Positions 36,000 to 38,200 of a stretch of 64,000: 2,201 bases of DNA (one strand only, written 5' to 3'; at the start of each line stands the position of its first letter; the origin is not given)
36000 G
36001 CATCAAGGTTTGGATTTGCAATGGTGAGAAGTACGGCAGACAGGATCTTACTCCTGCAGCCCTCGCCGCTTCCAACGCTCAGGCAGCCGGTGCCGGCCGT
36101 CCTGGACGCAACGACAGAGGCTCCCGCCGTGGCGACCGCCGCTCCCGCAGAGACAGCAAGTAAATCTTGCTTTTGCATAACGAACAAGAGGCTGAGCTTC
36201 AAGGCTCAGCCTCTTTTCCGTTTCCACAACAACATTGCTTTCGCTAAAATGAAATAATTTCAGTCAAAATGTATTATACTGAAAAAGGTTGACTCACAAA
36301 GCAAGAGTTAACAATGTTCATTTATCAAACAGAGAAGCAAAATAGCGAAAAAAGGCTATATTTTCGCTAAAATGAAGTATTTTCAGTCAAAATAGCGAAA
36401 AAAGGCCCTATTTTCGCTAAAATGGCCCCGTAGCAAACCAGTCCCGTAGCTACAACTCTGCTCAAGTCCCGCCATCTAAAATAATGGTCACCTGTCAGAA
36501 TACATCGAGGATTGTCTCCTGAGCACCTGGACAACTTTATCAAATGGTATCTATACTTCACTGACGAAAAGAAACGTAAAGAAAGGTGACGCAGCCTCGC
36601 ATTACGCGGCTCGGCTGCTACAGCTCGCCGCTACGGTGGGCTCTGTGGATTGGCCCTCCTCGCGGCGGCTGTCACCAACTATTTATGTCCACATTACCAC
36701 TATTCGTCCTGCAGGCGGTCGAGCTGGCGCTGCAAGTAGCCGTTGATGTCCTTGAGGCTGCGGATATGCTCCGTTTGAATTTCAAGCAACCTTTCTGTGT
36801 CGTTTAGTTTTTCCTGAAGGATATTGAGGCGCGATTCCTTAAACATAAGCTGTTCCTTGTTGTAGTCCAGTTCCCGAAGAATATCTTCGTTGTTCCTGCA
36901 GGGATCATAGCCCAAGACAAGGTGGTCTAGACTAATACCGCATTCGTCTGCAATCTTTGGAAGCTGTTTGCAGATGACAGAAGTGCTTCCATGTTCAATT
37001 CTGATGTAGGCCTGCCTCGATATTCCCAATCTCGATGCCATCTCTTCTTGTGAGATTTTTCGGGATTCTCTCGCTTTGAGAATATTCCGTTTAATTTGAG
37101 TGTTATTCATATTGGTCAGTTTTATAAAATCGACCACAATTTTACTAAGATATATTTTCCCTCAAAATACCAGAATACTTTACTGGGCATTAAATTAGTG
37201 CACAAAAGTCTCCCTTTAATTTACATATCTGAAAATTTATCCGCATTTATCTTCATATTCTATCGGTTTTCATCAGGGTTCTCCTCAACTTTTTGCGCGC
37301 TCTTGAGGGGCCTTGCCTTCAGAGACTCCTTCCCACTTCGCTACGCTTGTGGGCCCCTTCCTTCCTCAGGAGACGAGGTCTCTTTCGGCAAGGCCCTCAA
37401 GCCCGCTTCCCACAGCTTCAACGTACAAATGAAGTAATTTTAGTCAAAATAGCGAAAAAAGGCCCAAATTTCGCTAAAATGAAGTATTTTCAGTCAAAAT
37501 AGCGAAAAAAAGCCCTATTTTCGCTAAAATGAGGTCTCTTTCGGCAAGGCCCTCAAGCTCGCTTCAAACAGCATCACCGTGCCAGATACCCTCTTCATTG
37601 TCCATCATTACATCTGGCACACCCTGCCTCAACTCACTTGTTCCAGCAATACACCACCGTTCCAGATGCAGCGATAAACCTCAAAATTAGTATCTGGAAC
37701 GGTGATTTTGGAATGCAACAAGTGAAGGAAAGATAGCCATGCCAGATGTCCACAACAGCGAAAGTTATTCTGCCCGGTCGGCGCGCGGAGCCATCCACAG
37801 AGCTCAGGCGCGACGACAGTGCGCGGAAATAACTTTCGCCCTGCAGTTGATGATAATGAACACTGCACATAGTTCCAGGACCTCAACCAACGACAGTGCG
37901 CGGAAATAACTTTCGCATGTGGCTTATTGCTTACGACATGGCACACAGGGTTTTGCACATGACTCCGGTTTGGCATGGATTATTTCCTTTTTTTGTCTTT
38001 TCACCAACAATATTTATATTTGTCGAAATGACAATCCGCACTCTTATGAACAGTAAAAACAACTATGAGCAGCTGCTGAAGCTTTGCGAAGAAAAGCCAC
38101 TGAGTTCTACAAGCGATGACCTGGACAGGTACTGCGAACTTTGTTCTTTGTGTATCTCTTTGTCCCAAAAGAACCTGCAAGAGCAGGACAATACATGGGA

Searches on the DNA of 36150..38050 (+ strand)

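Call 45: search_dna_similar(query=window:36225-37990:+, collection=plasmids, mode=distant, max_evalue=0.001)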
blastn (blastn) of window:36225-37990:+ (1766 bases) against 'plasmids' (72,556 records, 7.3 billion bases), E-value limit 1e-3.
No match.

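Call 46: search_dna_similar(query=window:36225-37990:+, collection=phages, mode=distant, max_evalue=0.001)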
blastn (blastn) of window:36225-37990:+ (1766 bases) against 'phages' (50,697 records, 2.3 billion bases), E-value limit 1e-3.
No match.

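Call 48: search_rna_families(source=window, start=36150, end=38050, threshold=evalue, max_evalue=1)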
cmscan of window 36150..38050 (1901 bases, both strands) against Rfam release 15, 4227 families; matches with E-value up to 1: 6.
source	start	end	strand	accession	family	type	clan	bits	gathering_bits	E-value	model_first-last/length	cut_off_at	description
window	36184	36289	-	RF02728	HrrF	Gene; sRNA;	-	23.9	77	0.21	1-116/116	no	Haemophilus regulatory RNA responsive to iron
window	37581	37698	-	RF03173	mir-4504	Gene; miRNA;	-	22.4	104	0.19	1-92/92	no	mir-4504 microRNA precursor family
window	37648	37771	+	RF02515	AfaR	Gene; sRNA;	-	22.4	100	0.38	1-234/234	no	AfaR small RNA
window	36312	36431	-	RF00404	SNORA46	Gene; snRNA; snoRNA; HACA-box;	-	22.1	80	0.54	1-135/135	no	Small nucleolar RNA SNORA46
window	37189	37257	-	RF02360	Yfr8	Gene; sRNA;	-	19.2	40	0.19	1-226/226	no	Cyanobacterial functional RNA 8/9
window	36343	36419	-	RF04195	MIR6217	Gene; miRNA;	-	17.7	110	0.54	1-228/228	no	MIR6217 microRNA precursor family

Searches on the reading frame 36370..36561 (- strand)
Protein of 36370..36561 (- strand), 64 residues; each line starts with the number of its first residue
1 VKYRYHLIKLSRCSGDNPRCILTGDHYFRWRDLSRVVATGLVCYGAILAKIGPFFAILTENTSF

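Call 65: list_cluster_members(proteins=[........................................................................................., window:36370-36561:-, P0014, P0015, P0016, P0017, window:37632-37976:-, window:37293-37499:+, window:37529-37687:+, window:37096-37434:+])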
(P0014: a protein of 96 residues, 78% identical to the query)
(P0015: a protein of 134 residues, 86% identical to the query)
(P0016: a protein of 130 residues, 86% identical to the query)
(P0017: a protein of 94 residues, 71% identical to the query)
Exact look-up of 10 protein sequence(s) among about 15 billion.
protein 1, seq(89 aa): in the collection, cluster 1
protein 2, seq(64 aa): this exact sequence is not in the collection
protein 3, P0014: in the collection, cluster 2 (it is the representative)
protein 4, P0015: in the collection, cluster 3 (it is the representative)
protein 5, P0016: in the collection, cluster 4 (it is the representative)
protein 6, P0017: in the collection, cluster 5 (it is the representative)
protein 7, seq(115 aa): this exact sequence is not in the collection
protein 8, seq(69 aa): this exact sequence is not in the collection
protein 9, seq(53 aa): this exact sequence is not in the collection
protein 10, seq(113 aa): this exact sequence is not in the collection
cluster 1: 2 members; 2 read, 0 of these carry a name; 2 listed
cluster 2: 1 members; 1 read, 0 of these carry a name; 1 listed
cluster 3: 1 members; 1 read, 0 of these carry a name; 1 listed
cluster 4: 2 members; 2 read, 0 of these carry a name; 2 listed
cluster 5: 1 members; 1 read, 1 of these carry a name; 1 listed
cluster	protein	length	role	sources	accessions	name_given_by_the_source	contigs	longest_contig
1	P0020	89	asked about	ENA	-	-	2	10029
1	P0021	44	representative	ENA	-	-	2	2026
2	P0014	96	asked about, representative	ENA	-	-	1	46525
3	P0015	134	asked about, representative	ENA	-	-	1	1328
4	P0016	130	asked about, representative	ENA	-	-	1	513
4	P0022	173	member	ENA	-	-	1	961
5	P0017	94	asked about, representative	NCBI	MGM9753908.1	MAG: hypothetical protein ACI3ZK_07665 [Candidatus Cryptobacteroides sp.]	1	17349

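Call 67: find_encoding_contigs(protein=P0021, flank=3000, max_places=10)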
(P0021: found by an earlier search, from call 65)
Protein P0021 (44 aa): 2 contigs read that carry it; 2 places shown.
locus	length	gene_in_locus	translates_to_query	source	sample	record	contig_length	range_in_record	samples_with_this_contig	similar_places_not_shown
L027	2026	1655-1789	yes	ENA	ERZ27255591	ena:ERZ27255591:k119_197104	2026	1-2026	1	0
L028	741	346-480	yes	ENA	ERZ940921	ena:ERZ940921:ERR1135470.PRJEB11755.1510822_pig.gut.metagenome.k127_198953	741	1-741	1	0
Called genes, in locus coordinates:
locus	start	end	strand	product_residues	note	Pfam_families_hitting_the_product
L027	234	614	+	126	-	-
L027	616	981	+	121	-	-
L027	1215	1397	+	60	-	-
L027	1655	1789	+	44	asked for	-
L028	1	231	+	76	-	?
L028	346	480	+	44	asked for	-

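Call 72: search_protein_families(library=pfam, proteins=[L027:234-614:+, L027:616-981:+, L027:1215-1397:+], max_evalue=0.01)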
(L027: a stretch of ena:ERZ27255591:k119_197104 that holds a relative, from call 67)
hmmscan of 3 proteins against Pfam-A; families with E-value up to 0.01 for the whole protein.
L027:234-614:+ (126 aa): 0 families

L027:616-981:+ (121 aa): 0 families

L027:1215-1397:+ (60 aa): 0 families

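Call 77: find_encoding_contigs(protein=P0022, flank=3000, max_places=10)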
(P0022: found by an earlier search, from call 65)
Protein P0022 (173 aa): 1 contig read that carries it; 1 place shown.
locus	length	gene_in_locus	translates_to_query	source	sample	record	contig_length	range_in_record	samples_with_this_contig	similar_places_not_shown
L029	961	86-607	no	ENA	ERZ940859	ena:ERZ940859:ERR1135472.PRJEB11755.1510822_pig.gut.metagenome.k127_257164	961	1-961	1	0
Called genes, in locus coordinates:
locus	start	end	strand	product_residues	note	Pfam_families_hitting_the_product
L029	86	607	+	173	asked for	-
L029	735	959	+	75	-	?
